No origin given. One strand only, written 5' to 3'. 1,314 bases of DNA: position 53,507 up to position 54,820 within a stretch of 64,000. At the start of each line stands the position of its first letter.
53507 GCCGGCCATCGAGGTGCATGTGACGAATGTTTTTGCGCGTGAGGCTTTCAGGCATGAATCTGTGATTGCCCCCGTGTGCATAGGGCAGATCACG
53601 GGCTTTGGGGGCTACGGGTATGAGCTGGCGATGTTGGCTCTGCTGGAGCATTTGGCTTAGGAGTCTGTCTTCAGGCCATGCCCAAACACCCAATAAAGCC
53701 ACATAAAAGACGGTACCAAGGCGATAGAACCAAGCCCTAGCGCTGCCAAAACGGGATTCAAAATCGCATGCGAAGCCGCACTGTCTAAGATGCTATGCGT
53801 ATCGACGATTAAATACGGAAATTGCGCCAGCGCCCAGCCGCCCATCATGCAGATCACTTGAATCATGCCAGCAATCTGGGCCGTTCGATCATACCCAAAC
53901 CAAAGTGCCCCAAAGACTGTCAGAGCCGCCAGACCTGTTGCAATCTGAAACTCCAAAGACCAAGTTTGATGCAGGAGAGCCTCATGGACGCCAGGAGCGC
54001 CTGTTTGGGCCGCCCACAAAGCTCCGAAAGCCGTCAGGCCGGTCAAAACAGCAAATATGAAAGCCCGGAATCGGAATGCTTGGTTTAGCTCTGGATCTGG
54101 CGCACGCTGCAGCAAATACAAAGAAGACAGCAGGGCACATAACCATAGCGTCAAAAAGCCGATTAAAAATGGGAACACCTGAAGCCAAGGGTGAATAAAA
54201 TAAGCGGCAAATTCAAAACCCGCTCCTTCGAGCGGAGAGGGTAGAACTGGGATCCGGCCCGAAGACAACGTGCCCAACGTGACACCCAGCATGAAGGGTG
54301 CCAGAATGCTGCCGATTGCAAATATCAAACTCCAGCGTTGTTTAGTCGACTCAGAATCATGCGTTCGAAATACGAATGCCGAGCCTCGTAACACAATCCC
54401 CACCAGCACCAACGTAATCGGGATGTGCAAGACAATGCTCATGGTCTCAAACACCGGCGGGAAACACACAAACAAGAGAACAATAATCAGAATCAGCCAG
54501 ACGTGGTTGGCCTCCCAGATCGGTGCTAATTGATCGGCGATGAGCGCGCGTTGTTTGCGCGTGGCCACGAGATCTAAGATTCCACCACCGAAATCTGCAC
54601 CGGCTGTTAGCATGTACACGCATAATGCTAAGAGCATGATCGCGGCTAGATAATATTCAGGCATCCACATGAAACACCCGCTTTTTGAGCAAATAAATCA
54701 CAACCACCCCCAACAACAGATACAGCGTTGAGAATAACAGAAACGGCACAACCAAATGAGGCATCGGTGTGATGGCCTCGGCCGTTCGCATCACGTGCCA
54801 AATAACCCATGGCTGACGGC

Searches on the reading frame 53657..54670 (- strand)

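Call 88: search_protein_families(library=pfam, proteins=[window:53657-54670:-], max_evalue=0.00001)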
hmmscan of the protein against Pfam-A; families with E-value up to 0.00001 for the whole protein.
window:53657-54670:- (337 aa): 1 family
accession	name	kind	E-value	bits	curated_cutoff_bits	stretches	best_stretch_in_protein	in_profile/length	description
PF02322.20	Cyt_bd_oxida_II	-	8.5e-63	212.9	35.6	1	6-329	3-302/302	Cytochrome bd terminal oxidase subunit II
